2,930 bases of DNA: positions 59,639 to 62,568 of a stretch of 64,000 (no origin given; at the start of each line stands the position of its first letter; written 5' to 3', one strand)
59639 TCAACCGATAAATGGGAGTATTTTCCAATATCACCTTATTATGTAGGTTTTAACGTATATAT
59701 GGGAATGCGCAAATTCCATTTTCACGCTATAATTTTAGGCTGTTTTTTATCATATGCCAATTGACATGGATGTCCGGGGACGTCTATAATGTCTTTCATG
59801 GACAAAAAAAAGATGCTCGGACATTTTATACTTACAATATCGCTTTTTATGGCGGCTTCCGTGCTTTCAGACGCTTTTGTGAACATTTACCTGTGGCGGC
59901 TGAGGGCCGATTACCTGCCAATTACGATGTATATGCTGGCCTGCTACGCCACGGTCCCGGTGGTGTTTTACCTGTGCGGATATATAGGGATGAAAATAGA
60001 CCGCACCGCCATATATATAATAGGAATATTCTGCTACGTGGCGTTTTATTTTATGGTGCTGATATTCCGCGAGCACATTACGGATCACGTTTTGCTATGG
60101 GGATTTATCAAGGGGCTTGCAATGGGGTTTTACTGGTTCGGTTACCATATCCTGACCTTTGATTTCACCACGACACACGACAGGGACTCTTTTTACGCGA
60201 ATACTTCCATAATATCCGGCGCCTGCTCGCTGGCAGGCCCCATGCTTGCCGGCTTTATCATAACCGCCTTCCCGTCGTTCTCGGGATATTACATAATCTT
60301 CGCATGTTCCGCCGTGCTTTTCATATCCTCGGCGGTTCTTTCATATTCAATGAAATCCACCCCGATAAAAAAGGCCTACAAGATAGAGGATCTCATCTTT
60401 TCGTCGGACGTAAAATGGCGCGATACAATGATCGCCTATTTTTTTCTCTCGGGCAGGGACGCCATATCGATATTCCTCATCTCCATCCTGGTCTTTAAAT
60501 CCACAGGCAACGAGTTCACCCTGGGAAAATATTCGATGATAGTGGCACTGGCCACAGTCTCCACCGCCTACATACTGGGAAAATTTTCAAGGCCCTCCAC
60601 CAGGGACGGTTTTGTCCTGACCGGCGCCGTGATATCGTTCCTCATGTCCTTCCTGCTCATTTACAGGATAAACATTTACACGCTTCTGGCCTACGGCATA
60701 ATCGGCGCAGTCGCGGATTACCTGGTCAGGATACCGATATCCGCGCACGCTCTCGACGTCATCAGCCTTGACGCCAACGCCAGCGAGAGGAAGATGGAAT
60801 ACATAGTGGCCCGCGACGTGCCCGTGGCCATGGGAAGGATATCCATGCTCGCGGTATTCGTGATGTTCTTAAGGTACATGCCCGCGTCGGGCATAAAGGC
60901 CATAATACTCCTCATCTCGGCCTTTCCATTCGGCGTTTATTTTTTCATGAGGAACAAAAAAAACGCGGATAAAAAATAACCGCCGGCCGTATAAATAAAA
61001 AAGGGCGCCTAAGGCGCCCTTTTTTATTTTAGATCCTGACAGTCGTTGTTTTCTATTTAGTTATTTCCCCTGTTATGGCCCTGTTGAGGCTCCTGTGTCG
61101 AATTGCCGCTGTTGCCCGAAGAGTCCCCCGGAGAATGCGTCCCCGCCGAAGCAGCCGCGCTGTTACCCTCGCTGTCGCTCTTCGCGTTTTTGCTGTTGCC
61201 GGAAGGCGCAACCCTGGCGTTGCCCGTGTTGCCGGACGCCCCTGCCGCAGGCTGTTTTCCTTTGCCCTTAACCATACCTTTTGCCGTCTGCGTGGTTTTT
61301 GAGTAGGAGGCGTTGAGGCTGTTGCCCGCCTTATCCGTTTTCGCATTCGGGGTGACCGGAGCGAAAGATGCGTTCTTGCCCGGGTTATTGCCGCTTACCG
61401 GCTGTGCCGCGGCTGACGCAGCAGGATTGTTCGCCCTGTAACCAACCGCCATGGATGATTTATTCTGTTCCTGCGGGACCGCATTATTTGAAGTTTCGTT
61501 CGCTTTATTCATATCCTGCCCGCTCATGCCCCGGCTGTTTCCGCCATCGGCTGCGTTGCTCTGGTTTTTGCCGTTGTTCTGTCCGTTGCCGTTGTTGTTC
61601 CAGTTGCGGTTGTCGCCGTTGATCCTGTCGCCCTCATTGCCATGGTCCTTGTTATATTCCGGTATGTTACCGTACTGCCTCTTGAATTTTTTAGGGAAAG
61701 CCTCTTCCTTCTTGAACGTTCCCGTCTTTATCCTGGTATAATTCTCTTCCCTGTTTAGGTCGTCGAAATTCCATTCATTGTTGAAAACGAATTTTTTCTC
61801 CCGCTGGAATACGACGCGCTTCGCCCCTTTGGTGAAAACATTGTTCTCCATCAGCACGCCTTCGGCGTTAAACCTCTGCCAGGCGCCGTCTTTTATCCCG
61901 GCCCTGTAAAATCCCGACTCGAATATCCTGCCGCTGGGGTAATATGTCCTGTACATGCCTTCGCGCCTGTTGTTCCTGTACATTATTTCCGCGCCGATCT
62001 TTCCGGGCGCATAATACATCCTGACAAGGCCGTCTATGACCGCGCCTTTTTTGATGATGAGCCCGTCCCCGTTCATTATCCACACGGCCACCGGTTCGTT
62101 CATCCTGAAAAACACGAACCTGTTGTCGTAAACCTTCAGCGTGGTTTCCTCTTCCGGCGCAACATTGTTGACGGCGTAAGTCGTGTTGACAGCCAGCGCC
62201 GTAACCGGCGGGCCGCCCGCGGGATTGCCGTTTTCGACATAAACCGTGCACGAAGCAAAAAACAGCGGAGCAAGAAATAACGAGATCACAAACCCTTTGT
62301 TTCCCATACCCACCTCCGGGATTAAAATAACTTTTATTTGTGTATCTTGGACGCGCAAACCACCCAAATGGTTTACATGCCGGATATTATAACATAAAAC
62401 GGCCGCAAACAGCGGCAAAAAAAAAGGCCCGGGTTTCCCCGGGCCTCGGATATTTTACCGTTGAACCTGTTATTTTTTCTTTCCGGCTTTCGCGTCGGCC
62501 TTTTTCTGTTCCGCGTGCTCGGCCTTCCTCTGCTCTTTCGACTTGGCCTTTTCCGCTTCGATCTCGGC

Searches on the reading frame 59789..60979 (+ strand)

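Call 92: search_protein_families(library=pfam, proteins=[window:59789-60979:+], max_evalue=0.001)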
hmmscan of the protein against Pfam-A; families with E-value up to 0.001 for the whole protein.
window:59789-60979:+ (396 aa): 1 family
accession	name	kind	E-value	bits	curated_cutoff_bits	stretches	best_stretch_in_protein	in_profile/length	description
PF07690.21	MFS_1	-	1.6e-10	40.9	33.4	1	10-317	3-315/347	Major Facilitator Superfamily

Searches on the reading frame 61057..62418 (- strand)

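Call 92: search_protein_families(library=pfam, proteins=[window:61057-62418:-], max_evalue=0.001)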
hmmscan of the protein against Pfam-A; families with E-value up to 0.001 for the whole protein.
window:61057-62418:- (453 aa): 1 family
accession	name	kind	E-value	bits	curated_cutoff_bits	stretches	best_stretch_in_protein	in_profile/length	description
PF07661.19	MORN_2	-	0.00094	19.6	29.6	0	152-171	1-20/22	MORN repeat variant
